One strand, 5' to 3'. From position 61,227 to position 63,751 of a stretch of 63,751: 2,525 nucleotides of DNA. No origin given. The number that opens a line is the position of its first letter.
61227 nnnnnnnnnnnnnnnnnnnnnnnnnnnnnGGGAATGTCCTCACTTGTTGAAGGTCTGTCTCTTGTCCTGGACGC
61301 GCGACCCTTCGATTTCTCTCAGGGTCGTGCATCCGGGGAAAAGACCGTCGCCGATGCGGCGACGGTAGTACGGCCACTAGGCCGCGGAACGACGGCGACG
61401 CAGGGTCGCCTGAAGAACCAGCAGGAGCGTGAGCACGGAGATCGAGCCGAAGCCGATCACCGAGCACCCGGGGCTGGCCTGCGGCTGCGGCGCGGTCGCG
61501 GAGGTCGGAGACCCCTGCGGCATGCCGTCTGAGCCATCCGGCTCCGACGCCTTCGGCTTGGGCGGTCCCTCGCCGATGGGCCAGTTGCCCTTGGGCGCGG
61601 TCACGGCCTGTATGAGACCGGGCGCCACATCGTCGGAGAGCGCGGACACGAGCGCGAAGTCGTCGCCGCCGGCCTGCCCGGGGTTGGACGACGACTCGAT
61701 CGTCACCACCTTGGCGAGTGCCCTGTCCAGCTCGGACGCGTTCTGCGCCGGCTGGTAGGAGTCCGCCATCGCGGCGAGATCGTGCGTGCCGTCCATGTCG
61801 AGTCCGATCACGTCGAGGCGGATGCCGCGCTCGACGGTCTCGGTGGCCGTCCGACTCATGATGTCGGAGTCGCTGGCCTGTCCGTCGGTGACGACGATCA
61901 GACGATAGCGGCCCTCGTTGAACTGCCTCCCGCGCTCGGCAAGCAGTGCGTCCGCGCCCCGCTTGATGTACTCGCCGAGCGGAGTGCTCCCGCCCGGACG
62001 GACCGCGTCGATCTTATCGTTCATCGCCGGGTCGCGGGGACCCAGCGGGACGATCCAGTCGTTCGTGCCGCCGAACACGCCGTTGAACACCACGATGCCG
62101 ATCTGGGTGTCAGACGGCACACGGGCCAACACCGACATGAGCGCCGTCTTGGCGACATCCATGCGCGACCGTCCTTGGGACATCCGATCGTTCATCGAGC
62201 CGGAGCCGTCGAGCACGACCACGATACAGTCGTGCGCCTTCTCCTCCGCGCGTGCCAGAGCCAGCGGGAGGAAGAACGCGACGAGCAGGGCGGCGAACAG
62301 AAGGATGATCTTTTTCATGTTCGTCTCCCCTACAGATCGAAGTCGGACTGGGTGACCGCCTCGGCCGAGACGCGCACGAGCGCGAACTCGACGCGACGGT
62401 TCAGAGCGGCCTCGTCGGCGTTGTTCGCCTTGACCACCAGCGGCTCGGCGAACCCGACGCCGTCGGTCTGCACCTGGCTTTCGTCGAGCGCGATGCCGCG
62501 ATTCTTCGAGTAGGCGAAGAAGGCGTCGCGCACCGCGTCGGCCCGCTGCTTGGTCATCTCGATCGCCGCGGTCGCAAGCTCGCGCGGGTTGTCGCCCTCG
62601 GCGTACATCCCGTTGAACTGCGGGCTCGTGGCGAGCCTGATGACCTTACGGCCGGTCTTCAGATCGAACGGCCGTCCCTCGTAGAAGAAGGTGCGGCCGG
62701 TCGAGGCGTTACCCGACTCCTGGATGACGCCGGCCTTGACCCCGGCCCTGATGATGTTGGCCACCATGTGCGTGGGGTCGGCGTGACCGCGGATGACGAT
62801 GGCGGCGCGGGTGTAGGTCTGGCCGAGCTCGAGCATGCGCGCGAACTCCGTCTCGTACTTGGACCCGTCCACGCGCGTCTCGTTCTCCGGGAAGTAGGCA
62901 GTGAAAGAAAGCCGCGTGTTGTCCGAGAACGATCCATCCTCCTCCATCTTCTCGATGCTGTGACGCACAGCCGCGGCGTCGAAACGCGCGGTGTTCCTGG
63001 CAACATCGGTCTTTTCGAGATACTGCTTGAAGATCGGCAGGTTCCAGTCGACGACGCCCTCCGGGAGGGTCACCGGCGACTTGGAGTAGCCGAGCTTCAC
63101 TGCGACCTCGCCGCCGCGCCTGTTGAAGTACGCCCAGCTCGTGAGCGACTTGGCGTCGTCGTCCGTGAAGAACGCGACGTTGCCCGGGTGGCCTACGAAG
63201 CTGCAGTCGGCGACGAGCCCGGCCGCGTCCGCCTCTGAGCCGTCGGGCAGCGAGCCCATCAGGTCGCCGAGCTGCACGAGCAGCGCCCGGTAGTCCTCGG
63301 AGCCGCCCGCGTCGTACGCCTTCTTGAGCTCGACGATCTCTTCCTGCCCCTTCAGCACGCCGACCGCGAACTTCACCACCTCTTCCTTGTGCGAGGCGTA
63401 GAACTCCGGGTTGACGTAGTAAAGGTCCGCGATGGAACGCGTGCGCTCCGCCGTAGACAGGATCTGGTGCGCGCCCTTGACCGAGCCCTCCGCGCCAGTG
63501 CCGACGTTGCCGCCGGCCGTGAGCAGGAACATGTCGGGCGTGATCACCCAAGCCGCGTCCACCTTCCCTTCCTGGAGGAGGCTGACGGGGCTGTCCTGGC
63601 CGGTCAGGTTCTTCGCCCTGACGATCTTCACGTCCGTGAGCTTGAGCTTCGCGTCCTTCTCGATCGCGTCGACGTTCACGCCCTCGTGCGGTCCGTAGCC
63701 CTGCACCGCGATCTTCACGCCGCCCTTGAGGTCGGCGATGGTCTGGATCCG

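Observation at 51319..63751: Co-directional ~12.4-kb high-GC envelope cluster with an unfamiliar gene combination (top candidate for an undescribed system)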

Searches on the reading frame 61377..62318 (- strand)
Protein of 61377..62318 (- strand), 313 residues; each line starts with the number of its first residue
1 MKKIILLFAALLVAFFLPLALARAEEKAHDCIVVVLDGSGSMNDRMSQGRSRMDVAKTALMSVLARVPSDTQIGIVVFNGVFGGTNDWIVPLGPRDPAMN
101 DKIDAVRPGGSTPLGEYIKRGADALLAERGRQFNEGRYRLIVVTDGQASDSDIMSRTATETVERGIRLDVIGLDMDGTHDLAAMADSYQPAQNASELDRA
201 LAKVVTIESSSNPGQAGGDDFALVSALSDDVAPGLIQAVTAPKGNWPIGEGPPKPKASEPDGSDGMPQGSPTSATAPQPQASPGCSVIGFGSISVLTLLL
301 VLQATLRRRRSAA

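Call 4: search_protein_families(library=pfam, max_evalue=0.01, proteins=[window:61380-62318:-])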
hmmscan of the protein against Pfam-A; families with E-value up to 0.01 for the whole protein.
seq(313 aa): 2 families
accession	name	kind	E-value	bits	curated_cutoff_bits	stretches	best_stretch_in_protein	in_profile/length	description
PF13519.12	VWA_2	-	1.8e-11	45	27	1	32-147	1-107/107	von Willebrand factor type A domain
PF00092.34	VWA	-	5.5e-11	43.4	23.8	1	32-188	2-154/174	von Willebrand factor type A domain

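Call 5: search_protein_families(library=ncbifam, max_evalue=0.01, proteins=[window:61377-62318:-])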
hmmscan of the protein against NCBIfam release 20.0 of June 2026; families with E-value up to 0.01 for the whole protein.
window:61377-62318:- (313 aa): 3 families
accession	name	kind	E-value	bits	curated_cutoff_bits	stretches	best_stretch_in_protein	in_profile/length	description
TIGR02442.1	Cob-chelat-sub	hypoth_equivalog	4.1e-10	38.8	779.45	1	23-157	466-592/641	putative cobaltochelatase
TIGR02031.1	BchD-ChlD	equivalog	0.00082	18.2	499.55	1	23-148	417-532/608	magnesium chelatase ATPase subunit D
NF047508.1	VWA_BatA_Lepto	exception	0.0017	17.5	380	1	32-173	91-228/315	VWA domain-containing protein BatA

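Call 10: find_encoding_contigs(protein=window:61377-62318:-, flank=10000, max_places=6)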
Protein window:61377-62318:- (313 aa): 14 contigs read that carry it; 6 places shown.
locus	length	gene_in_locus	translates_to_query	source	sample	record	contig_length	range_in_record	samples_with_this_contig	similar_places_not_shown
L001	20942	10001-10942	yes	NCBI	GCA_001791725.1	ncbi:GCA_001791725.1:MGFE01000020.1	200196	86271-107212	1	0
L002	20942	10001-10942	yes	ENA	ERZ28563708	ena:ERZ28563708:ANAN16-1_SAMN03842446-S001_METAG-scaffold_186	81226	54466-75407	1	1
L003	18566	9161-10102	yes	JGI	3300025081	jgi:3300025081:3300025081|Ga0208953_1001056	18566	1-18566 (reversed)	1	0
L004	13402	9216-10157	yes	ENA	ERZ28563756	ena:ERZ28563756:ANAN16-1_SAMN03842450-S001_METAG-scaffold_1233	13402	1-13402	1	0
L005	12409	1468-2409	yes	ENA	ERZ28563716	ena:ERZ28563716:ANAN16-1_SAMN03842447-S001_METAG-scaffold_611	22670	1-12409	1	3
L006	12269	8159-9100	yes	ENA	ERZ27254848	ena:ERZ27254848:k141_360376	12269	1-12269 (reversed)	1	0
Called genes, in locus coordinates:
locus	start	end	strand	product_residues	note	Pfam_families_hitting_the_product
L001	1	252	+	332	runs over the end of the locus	PF02449:Glyco_hydro_42 (faint)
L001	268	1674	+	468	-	PF00890:FAD_binding_2 (weak), PF01134:GIDA (weak), PF01266:DAO (faint), PF07992:Pyr_redox_2, PF12831:FAD_oxidored (weak), PF13738:Pyr_redox_3 (weak), PF00070:Pyr_redox, PF02852:Pyr_redox_dim, +4 more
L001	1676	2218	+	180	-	-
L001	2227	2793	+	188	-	PF13482:RNase_H_2, PF10108:DNA_pol_B_exo2 (faint)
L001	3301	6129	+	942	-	PF08471:Ribonuc_red_2_N, PF02867:Ribonuc_red_lgC, PF12637:TSCPD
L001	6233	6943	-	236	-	-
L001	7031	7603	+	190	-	PF02572:CobA_CobO_BtuR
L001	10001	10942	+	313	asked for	PF00092:VWA, PF13519:VWA_2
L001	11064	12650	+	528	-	PF09084:NMT1 (faint), PF00691:OmpA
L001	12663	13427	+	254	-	-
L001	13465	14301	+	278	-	-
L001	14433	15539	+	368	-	-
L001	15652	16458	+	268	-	PF00528:BPD_transp_1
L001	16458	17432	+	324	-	PF00005:ABC_tran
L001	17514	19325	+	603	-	PF00004:AAA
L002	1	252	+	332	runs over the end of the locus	PF02449:Glyco_hydro_42 (faint)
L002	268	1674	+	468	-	PF00890:FAD_binding_2 (weak), PF01134:GIDA (weak), PF01266:DAO (faint), PF07992:Pyr_redox_2, PF12831:FAD_oxidored (weak), PF13738:Pyr_redox_3 (weak), PF00070:Pyr_redox, PF02852:Pyr_redox_dim, +4 more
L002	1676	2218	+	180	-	-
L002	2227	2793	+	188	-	PF13482:RNase_H_2, PF10108:DNA_pol_B_exo2 (faint)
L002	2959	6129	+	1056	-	PF03477:ATP-cone, PF08471:Ribonuc_red_2_N, PF02867:Ribonuc_red_lgC, PF12637:TSCPD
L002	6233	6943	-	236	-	-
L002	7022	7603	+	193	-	PF02572:CobA_CobO_BtuR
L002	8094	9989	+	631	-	PF09084:NMT1 (weak)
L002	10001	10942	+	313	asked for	PF00092:VWA, PF13519:VWA_2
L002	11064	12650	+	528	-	PF09084:NMT1 (faint), PF00691:OmpA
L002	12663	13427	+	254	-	-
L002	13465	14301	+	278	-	-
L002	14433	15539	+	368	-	-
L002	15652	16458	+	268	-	PF00528:BPD_transp_1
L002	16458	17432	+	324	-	PF00005:ABC_tran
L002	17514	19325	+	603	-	PF00004:AAA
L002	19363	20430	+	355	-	-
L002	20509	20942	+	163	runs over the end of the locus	-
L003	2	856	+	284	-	?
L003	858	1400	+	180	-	-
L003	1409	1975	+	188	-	PF13482:RNase_H_2, PF10108:DNA_pol_B_exo2 (faint)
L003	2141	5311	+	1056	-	PF03477:ATP-cone, PF08471:Ribonuc_red_2_N, PF02867:Ribonuc_red_lgC, PF12637:TSCPD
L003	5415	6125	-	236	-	-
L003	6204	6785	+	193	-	PF02572:CobA_CobO_BtuR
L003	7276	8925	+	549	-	PF09084:NMT1 (weak)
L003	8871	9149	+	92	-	-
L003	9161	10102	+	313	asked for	PF00092:VWA, PF13519:VWA_2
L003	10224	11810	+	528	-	PF09084:NMT1 (faint), PF00691:OmpA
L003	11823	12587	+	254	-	-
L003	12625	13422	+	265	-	-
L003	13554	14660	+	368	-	-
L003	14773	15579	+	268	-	PF00528:BPD_transp_1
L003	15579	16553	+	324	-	PF00005:ABC_tran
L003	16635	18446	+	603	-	PF00004:AAA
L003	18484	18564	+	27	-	?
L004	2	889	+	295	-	?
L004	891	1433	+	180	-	-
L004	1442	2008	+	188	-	PF13482:RNase_H_2, PF10108:DNA_pol_B_exo2 (faint)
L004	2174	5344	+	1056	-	PF03477:ATP-cone, PF08471:Ribonuc_red_2_N, PF02867:Ribonuc_red_lgC, PF12637:TSCPD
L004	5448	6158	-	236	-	-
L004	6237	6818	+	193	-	PF02572:CobA_CobO_BtuR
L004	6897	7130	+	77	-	-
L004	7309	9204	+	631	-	PF09084:NMT1 (weak)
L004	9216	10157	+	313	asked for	PF00092:VWA, PF13519:VWA_2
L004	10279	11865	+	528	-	PF09084:NMT1 (faint), PF00691:OmpA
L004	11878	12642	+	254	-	-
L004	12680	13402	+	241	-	?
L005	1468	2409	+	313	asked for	PF00092:VWA, PF13519:VWA_2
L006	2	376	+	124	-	?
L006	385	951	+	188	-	PF13482:RNase_H_2, PF10108:DNA_pol_B_exo2 (faint)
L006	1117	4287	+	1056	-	PF03477:ATP-cone, PF08471:Ribonuc_red_2_N, PF02867:Ribonuc_red_lgC, PF12637:TSCPD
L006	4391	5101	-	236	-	-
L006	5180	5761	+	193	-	PF02572:CobA_CobO_BtuR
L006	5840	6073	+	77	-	-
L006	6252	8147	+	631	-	PF09084:NMT1 (weak)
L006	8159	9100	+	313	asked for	PF00092:VWA, PF13519:VWA_2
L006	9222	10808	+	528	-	PF09084:NMT1 (faint), PF00691:OmpA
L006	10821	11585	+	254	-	-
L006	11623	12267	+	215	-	?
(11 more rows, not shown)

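Call 20: search_protein_families(library=padloc, max_evalue=0.01, proteins=[window:61377-62318:-])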
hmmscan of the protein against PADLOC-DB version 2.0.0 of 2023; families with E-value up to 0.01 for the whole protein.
window:61377-62318:- (313 aa): 1 family
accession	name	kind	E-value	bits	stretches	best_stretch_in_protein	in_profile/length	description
PDLC02224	TerY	-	0.00036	18.2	1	31-65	14-48/277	-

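Call 59: search_protein_families(library=pfam, max_evalue=0.1, proteins=[L002:8094-9986:+])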
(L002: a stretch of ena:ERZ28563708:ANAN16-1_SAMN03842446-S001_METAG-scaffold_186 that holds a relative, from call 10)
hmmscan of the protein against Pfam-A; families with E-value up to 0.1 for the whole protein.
L002:8094-9986:+ (631 aa): 2 families
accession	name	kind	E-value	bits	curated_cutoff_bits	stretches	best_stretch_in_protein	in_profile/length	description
PF09084.16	NMT1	-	8e-07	29.6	20.5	1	158-298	83-210/216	NMT1/THI5 like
PF00691.25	OmpA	-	0.0017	19.1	27.2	0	552-605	47-94/98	OmpA family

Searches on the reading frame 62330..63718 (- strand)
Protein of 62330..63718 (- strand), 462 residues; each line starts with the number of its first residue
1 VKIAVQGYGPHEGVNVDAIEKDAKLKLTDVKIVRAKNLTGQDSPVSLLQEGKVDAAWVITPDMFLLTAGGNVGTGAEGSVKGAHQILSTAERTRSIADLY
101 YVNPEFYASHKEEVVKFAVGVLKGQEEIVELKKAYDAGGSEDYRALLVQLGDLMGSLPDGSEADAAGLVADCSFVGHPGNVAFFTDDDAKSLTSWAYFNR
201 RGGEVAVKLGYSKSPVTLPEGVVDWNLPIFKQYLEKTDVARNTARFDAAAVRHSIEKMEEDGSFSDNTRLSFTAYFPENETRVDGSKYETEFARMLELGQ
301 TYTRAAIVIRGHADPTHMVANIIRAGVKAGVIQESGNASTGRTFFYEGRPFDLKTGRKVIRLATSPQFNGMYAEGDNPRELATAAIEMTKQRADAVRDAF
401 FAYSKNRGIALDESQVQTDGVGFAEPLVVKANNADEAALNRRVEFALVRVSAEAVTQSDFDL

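Call 4: search_protein_families(library=pfam, max_evalue=0.01, proteins=[window:62333-63718:-])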
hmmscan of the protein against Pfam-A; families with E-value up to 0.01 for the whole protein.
seq(462 aa): 2 families
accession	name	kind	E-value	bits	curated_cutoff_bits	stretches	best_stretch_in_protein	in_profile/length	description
PF09084.16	NMT1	-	0.00031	21.1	20.5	1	3-129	96-210/216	NMT1/THI5 like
PF00691.25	OmpA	-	0.00084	20.1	27.2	0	383-436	47-94/98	OmpA family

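Call 5: search_protein_families(library=ncbifam, max_evalue=0.01, proteins=[window:62330-63718:-])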
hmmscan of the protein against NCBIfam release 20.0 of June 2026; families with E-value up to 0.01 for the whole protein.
window:62330-63718:- (462 aa): 5 families
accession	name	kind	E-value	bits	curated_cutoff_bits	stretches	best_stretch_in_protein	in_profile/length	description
NF053611.1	YiaD_Gzip_OmpA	equivalog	0.00023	20.9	175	1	387-446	153-205/206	YiaD family glycine zipper/OmpA-like lipoprotein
NF033763.1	exchanger_TraB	exception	0.0033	15.5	700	1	380-453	437-503/522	outer membrane exchange protein TraB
TIGR01728.1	SsuA_fam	subfamily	0.0054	16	163.5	0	2-117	105-205/290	aliphatic sulfonate ABC transporter substrate-binding protein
NF005444.0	PRK07033.1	equivalog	0.0058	15.6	520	1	387-453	368-427/438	DotU family type VI secretion system protein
TIGR03350.1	type_VI_ompA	equivalog_domain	0.0065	16.4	139.8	0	387-445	84-135/137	type VI secretion system protein TssL, long form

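Call 20: search_protein_families(library=padloc, max_evalue=0.01, proteins=[window:62330-63718:-])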
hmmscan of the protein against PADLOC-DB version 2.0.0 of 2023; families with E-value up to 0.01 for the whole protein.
window:62330-63718:- (462 aa): 0 families
